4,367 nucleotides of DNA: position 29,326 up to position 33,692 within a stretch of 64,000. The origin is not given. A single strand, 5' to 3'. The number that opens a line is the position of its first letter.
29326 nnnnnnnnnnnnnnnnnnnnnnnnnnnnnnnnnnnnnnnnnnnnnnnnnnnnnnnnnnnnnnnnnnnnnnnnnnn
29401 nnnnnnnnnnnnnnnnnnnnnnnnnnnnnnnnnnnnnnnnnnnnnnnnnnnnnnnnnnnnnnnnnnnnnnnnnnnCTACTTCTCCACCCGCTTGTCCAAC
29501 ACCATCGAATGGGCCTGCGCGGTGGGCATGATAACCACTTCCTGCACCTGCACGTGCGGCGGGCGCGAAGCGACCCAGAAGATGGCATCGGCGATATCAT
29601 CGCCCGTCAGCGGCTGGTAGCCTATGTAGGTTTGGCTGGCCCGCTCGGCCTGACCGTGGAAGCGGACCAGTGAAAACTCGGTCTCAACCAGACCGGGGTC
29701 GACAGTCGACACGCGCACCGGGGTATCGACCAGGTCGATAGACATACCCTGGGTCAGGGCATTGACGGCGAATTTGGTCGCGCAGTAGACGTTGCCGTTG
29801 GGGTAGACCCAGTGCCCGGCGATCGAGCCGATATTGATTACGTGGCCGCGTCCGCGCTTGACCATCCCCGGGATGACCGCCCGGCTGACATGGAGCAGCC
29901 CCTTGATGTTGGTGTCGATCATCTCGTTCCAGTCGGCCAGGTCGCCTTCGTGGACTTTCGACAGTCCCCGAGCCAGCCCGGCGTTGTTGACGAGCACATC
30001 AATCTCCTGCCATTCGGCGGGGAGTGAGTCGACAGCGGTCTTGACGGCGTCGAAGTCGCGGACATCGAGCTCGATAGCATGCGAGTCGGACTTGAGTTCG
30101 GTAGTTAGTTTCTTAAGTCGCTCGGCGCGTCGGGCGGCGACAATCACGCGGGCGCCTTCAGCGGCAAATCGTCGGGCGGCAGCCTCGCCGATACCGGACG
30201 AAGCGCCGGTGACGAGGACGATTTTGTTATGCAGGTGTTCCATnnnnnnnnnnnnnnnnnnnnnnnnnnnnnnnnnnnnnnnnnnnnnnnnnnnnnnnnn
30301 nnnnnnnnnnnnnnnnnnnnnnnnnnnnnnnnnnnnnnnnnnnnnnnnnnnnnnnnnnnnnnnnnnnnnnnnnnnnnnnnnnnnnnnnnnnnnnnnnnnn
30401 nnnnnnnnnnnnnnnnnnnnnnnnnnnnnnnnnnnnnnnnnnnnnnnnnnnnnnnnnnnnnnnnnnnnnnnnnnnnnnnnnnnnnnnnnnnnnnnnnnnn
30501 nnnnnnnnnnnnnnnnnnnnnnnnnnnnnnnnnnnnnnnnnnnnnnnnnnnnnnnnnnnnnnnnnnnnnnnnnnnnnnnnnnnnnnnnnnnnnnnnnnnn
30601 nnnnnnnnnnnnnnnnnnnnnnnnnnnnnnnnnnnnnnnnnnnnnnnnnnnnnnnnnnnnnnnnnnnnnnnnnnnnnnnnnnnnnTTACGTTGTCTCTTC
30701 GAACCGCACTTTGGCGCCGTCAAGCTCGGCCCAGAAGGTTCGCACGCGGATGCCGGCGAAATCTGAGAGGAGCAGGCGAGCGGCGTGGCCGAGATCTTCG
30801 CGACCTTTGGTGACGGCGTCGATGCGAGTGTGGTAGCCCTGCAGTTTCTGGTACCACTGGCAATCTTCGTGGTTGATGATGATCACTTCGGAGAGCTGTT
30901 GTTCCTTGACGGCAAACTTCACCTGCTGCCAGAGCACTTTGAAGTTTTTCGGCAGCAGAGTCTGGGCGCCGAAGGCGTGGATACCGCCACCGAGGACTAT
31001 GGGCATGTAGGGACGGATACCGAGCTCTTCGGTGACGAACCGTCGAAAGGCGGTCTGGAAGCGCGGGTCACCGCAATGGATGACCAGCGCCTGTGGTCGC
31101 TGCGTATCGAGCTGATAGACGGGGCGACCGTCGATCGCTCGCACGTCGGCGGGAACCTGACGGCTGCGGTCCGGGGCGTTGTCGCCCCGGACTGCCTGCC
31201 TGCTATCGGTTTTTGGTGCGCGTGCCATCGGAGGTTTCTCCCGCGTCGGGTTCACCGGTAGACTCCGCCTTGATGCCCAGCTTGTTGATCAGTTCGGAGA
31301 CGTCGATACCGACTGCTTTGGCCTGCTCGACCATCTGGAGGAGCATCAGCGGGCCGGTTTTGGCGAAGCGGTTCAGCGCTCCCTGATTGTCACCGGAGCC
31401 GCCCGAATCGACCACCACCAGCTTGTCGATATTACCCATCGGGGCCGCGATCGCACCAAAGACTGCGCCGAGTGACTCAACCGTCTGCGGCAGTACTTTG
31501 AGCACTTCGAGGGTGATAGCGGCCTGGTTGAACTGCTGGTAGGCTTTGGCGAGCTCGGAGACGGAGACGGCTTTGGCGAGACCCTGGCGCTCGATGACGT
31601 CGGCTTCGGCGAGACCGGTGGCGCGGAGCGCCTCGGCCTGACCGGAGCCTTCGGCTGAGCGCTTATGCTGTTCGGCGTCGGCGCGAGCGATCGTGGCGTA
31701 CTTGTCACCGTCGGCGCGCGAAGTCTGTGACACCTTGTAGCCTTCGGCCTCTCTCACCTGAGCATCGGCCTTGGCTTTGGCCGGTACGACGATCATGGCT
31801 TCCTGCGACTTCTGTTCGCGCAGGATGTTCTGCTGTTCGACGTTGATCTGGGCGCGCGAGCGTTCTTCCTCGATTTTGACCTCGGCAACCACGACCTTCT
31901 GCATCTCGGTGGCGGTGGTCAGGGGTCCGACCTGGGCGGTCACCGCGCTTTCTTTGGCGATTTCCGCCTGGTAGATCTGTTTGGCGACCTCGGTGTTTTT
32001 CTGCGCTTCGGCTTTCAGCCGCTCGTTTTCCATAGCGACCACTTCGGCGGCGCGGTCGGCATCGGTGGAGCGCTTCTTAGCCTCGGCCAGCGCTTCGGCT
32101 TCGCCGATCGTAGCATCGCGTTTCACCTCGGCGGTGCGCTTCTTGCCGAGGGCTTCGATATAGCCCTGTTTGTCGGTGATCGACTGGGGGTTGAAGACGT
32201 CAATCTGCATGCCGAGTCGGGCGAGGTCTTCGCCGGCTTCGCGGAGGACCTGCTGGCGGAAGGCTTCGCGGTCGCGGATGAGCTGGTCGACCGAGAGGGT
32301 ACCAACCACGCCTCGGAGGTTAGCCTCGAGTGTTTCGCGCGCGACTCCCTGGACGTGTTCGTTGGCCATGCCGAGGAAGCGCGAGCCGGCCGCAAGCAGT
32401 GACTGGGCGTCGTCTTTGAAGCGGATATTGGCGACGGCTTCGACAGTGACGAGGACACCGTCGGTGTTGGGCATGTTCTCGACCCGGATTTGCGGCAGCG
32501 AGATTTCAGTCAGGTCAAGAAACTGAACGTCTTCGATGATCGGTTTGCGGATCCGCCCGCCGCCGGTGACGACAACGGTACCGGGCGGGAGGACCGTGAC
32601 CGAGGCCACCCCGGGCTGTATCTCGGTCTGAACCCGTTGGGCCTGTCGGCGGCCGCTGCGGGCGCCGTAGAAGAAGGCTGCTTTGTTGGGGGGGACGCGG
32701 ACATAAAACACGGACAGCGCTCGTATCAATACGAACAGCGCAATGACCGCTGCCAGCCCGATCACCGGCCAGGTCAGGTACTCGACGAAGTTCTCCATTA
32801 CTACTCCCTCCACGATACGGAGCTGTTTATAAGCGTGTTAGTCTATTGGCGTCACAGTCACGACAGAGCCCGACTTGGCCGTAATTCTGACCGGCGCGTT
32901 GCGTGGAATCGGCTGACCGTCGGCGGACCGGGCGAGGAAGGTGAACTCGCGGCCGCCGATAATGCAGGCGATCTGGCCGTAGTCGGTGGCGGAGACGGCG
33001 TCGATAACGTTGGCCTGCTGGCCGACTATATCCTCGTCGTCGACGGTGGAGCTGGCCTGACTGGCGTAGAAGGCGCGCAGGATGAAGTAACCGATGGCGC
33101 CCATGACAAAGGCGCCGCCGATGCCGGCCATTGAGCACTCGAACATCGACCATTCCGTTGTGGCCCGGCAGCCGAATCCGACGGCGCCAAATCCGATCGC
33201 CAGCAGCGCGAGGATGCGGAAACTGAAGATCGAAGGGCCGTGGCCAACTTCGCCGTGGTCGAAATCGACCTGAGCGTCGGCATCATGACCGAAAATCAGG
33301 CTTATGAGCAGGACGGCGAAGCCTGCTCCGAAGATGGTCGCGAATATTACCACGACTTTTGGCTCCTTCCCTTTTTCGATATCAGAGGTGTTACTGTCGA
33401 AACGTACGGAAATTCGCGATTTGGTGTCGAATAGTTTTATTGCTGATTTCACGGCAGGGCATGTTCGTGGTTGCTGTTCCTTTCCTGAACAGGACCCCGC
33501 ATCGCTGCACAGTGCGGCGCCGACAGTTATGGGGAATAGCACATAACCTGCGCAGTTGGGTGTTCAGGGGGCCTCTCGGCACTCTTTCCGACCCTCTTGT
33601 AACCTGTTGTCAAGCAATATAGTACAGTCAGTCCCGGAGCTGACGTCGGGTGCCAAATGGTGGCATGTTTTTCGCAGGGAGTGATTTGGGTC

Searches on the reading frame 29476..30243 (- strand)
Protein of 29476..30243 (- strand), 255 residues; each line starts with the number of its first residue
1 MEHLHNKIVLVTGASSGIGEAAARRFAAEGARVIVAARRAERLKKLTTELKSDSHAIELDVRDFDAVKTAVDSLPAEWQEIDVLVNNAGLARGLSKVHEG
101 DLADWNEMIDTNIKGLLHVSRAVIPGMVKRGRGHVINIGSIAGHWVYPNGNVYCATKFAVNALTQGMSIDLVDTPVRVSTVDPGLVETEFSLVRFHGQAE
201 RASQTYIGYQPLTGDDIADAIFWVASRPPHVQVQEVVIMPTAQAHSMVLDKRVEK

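Call 10: find_encoding_contigs(protein=window:29476-30243:-, flank=5000, max_places=10)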
Protein window:29476-30243:- (255 aa): no gene with exactly this product is on record in the collection.

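Call 11: search_protein_families(library=pfam, proteins=[window:29476-30243:-])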
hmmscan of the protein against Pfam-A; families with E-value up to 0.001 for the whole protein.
window:29476-30243:- (255 aa): 7 families
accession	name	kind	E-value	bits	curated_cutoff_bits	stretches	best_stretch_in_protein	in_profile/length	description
PF00106.31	adh_short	-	6.7e-58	195.8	26.6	1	7-190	1-186/195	short chain dehydrogenase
PF13561.12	adh_short_C2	-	5.3e-45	154.3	27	1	13-226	1-218/236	Enoyl-(Acyl carrier protein) reductase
PF08659.16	KR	-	1.6e-13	51.4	22.6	1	9-165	3-161/180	KR domain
PF01370.27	Epimerase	-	2.2e-07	31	20.9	1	9-140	1-115/240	NAD dependent epimerase/dehydratase family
PF13460.12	NAD_binding_10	-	0.00025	21.4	27.2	1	13-88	1-68/184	NAD(P)H-binding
PF23441.1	SDR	-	0.00043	20.2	27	1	3-190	4-198/258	SDR-like rossmann domain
PF01488.26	Shikimate_DH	-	0.0007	20.1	24.3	0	2-59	8-66/138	Shikimate / quinate 5-dehydrogenase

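Call 13: find_homologous_proteins(query=window:29476-30243:-)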
Query window:29476-30243:- (255 aa): 8000 proteins with E <= 0.001 among 8000 candidates; the best 120 are listed.
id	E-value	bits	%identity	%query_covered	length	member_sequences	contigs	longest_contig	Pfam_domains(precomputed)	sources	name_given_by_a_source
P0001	4.3e-164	562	100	100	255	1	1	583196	PF08659.17,PF13561.13,PF00106.32,PF01370.28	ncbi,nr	ncbi:SDR family NAD(P)-dependent oxidoreductase [bacterium]|nr:SDR family NAD(P)-dependent oxidoredu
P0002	5.6e-155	532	95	100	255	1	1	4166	PF08659.17,PF13561.13,PF00106.32,PF01370.28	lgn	-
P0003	6.0e-139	479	85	100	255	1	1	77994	PF08659.17,PF13561.13,PF23441.1,PF00106.32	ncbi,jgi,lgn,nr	ncbi:MAG: SDR family NAD(P)-dependent oxidoreductase [candidate division Zixibacteria bacterium]|jgi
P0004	5.7e-138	476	84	100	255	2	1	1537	PF08659.17,PF13561.13,PF00106.32,PF01370.28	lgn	-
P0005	3.7e-137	474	84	100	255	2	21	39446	PF08659.17,PF13561.13,PF00106.32,PF01370.28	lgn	-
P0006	7.2e-119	414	75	99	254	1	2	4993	PF08659.17,PF13561.13,PF00106.32,PF01370.28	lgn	-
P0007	3.9e-118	411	72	99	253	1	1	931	PF08659.17,PF13561.13,PF00106.32,PF01370.28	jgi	-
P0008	4.6e-117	408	74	99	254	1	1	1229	PF08659.17,PF13561.13,PF00106.32,PF01370.28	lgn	-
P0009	5.2e-117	408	73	100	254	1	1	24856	PF08659.17,PF13561.13,PF00106.32,PF01370.28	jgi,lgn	jgi:NADP-dependent 3-hydroxy acid dehydrogenase YdfG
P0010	5.9e-116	404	71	99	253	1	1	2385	PF08659.17,PF13561.13,PF00106.32,PF01370.28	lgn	-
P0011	8.4e-116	404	72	99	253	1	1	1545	PF08659.17,PF13561.13,PF00106.32,PF01370.28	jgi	jgi:3-hydroxy acid dehydrogenase/malonic semialdehyde reductase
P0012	6.1e-114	398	72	99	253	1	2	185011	PF08659.17,PF13561.13,PF00106.32,PF01370.28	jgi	jgi:serine 3-dehydrogenase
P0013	7.3e-114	397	70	99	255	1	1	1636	PF08659.17,PF13561.13,PF00106.32,PF01370.28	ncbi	-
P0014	8.9e-114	397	70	99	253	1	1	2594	PF08659.17,PF13561.13,PF00106.32,PF01370.28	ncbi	-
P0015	1.1e-113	397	69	99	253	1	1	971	PF08659.17,PF13561.13,PF00106.32,PF01370.28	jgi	-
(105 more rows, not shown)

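Call 14: find_encoding_contigs(protein=P0001, flank=10000, max_places=4)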
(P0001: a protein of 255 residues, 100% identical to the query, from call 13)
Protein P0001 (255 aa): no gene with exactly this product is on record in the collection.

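Call 15: find_encoding_contigs(protein=P0002, flank=5000, max_places=4)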
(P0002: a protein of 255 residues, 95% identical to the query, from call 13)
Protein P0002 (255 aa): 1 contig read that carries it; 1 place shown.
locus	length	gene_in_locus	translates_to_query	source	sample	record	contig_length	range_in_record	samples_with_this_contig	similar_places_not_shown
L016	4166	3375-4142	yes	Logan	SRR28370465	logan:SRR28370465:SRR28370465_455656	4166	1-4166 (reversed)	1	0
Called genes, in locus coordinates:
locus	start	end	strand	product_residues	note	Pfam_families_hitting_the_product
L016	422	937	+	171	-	-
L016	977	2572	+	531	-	PF01145:Band_7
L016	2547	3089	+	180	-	-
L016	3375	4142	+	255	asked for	PF00106:adh_short, PF08659:KR, PF01370:Epimerase (weak), PF13561:adh_short_C2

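Call 16: find_encoding_contigs(protein=P0003, flank=6000, max_places=4)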
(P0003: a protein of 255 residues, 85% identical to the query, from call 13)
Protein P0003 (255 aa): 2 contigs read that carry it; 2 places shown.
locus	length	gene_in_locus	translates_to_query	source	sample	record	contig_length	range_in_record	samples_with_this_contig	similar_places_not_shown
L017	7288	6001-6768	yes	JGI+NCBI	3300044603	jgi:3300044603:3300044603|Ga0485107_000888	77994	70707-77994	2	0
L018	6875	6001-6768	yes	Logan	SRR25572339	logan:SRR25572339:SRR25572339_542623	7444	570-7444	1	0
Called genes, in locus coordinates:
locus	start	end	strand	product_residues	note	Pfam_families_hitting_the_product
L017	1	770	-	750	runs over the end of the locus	PF00403:HMA, PF00122:E1-E2_ATPase, PF00702:Hydrolase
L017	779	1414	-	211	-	PF07638:Sigma70_ECF, PF04542:Sigma70_r2, PF08281:Sigma70_r4_2, PF04545:Sigma70_r4 (weak)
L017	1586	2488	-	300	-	PF01551:Peptidase_M23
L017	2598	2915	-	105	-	-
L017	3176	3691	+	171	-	-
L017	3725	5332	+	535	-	PF01145:Band_7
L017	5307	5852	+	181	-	PF20393:Pro_CA_2 (weak)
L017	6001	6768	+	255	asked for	PF00106:adh_short, PF08659:KR, PF23441:SDR (weak), PF13561:adh_short_C2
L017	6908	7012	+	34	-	-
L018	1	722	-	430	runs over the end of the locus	?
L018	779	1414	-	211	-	PF07638:Sigma70_ECF, PF04542:Sigma70_r2, PF08281:Sigma70_r4_2, PF04545:Sigma70_r4 (weak)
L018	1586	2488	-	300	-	PF01551:Peptidase_M23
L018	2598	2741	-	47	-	-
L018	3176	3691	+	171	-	-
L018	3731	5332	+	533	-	PF01145:Band_7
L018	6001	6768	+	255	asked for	PF00106:adh_short, PF08659:KR, PF23441:SDR (weak), PF13561:adh_short_C2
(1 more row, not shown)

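Call 21: find_encoding_contigs(protein=P0005, flank=3000, max_places=10)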
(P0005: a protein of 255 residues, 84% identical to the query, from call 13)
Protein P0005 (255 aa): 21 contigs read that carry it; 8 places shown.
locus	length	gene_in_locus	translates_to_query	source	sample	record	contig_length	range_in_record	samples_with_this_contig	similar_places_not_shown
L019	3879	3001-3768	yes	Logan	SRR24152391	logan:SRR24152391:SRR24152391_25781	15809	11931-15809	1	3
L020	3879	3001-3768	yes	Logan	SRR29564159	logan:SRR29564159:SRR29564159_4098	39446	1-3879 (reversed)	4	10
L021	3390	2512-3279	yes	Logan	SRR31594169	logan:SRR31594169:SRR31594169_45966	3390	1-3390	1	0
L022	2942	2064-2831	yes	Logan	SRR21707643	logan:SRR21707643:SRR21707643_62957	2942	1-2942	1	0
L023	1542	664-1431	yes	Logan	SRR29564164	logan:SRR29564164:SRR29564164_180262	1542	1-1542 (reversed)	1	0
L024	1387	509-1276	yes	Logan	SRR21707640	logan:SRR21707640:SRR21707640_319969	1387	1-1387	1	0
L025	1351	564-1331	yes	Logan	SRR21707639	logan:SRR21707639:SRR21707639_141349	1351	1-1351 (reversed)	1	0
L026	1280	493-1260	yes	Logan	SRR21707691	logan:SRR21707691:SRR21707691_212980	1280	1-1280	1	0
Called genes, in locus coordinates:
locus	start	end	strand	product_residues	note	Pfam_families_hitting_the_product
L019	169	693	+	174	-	-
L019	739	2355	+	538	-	PF01145:Band_7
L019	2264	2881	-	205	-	-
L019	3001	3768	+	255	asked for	PF00106:adh_short, PF08659:KR, PF01370:Epimerase (weak), PF13561:adh_short_C2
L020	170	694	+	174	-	-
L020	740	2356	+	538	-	PF01145:Band_7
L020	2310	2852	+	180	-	-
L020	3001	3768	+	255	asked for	PF00106:adh_short, PF08659:KR, PF01370:Epimerase (weak), PF13561:adh_short_C2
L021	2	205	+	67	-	?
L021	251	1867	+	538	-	PF01145:Band_7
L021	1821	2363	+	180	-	-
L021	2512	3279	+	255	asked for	PF00106:adh_short, PF08659:KR, PF01370:Epimerase (weak), PF13561:adh_short_C2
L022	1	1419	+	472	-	?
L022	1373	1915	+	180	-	-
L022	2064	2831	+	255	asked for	PF00106:adh_short, PF08659:KR, PF01370:Epimerase (weak), PF13561:adh_short_C2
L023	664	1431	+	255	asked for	PF00106:adh_short, PF08659:KR, PF01370:Epimerase (weak), PF13561:adh_short_C2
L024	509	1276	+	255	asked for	PF00106:adh_short, PF08659:KR, PF01370:Epimerase (weak), PF13561:adh_short_C2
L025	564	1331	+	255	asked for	PF00106:adh_short, PF08659:KR, PF01370:Epimerase (weak), PF13561:adh_short_C2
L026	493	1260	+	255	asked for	PF00106:adh_short, PF08659:KR, PF01370:Epimerase (weak), PF13561:adh_short_C2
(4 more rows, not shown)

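Call 22: find_encoding_contigs(protein=P0004, flank=3000, max_places=4)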
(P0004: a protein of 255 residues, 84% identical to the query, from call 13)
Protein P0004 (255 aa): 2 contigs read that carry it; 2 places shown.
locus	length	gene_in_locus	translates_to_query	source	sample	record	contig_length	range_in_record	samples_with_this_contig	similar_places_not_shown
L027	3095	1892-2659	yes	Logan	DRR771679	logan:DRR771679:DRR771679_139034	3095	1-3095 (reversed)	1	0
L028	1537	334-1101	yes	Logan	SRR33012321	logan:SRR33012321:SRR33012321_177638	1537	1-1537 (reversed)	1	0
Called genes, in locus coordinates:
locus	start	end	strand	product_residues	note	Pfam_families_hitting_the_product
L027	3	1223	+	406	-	?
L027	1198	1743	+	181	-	PF20393:Pro_CA_2 (weak)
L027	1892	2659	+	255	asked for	PF00106:adh_short, PF08659:KR, PF01370:Epimerase (faint), PF13561:adh_short_C2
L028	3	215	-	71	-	?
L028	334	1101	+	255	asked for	PF00106:adh_short, PF08659:KR, PF01370:Epimerase (faint), PF13561:adh_short_C2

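Call 47: list_cluster_members(proteins=[L030:304-1233:-, L029:414-1460:+, L029:1469-2635:+, P0001, P0121])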
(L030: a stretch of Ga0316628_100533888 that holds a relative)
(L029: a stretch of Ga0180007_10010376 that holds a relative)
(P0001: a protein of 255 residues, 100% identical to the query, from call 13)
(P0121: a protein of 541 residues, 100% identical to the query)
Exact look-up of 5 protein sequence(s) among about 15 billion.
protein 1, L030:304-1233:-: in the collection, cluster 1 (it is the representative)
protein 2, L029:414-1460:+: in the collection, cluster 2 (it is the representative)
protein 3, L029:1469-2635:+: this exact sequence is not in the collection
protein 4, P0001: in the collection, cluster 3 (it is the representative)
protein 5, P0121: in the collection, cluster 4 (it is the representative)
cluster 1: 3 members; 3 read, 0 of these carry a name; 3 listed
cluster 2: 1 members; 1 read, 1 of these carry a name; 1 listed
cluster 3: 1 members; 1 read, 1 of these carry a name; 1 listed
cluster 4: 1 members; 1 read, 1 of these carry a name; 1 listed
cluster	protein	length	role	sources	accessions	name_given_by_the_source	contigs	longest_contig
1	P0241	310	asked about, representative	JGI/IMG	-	-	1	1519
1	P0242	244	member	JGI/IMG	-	-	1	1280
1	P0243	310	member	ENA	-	-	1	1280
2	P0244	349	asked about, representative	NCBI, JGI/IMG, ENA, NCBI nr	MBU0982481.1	MAG: hydroxymethylglutaryl-CoA synthase [candidate division Zixibacteria bacterium] | hydroxymethylglutaryl-CoA synthase [candidate division Zixibacteria bacterium]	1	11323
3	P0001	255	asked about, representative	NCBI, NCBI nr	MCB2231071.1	SDR family NAD(P)-dependent oxidoreductase [bacterium]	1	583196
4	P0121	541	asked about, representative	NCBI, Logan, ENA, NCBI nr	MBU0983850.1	MAG: PAS domain-containing protein [candidate division Zixibacteria bacterium] | PAS domain-containing protein [candidate division Zixibacteria bacterium]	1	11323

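Call 54: find_homologous_proteins(query=P0241, max_evalue=1e-80)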
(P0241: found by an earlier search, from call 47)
Query P0241 (310 aa): 183 proteins with E <= 1e-80 among 8000 candidates; the best 120 are listed.
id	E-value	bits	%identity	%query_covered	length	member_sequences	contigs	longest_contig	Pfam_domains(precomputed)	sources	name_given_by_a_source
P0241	5.4e-204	695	100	100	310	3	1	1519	PF00226.37,PF01556.24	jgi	-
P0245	6.4e-122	425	65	99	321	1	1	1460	PF00226.37,PF01556.24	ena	-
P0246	6.3e-119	415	61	100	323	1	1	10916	PF00226.37,PF01556.24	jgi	-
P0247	9.8e-118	411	62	99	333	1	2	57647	PF00226.37,PF01556.24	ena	-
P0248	2.8e-116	407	62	100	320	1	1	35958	PF00226.37,PF01556.24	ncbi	ncbi:MAG: DnaJ C-terminal domain-containing protein [Candidatus Zixiibacteriota bacterium]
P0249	3.3e-115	403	59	99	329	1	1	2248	PF00226.37,PF01556.24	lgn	-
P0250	8.4e-114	398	60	99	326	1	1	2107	PF00226.37,PF01556.24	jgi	-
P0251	1.4e-113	398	62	100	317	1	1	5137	PF00226.37,PF01556.24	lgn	-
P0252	1.6e-112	394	60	100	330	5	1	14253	PF00226.37,PF01556.24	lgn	-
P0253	7.6e-111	389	62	99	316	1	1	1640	PF00226.37,PF01556.24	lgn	-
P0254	1.4e-110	388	59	100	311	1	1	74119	PF00226.37,PF01556.24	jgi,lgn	-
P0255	8.3e-110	385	59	100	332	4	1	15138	PF00226.37,PF01556.24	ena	-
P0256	1.3e-109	385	61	100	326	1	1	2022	PF00226.37,PF01556.24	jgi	-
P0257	1.6e-109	384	60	100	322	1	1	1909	PF00226.37,PF01556.24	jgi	-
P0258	1.7e-109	384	60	100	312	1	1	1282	PF00226.37,PF01556.24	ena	-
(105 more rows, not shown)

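Call 62: find_encoding_contigs(protein=P0006, flank=1500, max_places=3)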
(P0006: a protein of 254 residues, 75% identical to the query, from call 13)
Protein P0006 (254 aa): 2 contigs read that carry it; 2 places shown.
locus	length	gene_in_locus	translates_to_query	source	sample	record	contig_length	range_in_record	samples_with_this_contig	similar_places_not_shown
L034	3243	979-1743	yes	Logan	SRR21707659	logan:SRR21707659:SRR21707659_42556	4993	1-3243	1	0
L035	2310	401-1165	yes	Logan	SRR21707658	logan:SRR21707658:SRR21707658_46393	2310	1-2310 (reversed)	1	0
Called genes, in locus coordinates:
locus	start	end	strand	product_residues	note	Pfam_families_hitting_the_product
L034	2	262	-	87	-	?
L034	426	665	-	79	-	-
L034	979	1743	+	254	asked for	PF00106:adh_short, PF08659:KR, PF01370:Epimerase (weak), PF13561:adh_short_C2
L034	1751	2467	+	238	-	-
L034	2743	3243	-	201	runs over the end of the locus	-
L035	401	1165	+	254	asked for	PF00106:adh_short, PF08659:KR, PF01370:Epimerase (weak), PF13561:adh_short_C2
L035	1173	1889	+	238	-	-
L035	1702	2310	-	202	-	?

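Call 63: find_encoding_contigs(protein=P0009, flank=1500, max_places=3)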
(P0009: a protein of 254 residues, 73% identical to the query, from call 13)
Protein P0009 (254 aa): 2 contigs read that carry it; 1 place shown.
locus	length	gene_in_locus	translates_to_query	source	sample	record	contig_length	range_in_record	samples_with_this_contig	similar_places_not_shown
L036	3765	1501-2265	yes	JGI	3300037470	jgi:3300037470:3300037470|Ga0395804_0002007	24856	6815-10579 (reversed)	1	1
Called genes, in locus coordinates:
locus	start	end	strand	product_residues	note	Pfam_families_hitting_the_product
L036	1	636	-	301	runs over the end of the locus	PF01551:Peptidase_M23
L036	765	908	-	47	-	-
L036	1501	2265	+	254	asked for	PF00106:adh_short, PF08659:KR, PF01370:Epimerase (weak), PF13561:adh_short_C2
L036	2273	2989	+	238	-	-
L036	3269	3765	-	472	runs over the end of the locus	PF03951:Gln-synt_N, PF00120:Gln-synt_C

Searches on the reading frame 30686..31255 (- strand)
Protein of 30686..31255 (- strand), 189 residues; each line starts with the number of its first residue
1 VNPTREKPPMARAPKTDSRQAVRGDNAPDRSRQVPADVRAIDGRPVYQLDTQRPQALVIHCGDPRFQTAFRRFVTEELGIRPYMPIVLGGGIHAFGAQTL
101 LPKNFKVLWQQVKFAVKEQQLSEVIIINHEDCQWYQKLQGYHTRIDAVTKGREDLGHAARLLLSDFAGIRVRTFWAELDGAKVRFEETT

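Call 11: search_protein_families(library=pfam, proteins=[window:30686-31255:-])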
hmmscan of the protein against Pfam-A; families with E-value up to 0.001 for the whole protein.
window:30686-31255:- (189 aa): 1 family
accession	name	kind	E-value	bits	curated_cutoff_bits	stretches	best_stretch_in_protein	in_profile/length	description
PF20393.3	Pro_CA_2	-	0.00025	21.7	30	1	56-135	6-83/125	Putative carbonic anhydrase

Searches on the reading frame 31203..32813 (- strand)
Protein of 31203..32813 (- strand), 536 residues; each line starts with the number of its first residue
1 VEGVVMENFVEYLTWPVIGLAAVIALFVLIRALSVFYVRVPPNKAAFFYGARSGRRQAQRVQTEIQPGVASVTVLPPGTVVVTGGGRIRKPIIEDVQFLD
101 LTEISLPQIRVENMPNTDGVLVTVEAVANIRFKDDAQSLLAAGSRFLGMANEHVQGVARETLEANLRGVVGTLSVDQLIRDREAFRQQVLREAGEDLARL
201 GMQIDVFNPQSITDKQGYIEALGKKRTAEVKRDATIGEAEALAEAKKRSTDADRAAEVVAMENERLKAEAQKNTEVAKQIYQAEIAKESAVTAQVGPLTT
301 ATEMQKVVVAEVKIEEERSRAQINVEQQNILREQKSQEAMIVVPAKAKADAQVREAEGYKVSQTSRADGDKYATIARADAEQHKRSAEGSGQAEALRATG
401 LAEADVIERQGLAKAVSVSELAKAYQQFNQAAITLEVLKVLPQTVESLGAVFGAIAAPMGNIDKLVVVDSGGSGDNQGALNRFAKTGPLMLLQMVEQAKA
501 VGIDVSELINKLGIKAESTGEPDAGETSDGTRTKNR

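Call 11: search_protein_families(library=pfam, proteins=[window:31203-32813:-])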
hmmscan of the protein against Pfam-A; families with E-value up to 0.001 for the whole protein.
window:31203-32813:- (536 aa): 1 family
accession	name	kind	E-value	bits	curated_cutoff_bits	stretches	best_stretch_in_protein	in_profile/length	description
PF01145.31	Band_7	-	7.2e-20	72.2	23.6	1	58-243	19-176/176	SPFH domain / Band 7 family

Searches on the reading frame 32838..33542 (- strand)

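Call 11: search_protein_families(library=pfam, proteins=[window:32838-33542:-])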
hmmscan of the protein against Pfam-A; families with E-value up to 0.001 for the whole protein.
window:32838-33542:- (234 aa): 1 family
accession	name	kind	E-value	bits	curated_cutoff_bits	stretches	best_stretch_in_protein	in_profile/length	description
PF01957.25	NfeD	-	7.5e-06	26.5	29.1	1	170-232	2-57/57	NfeD-like C-terminal, partner-binding domain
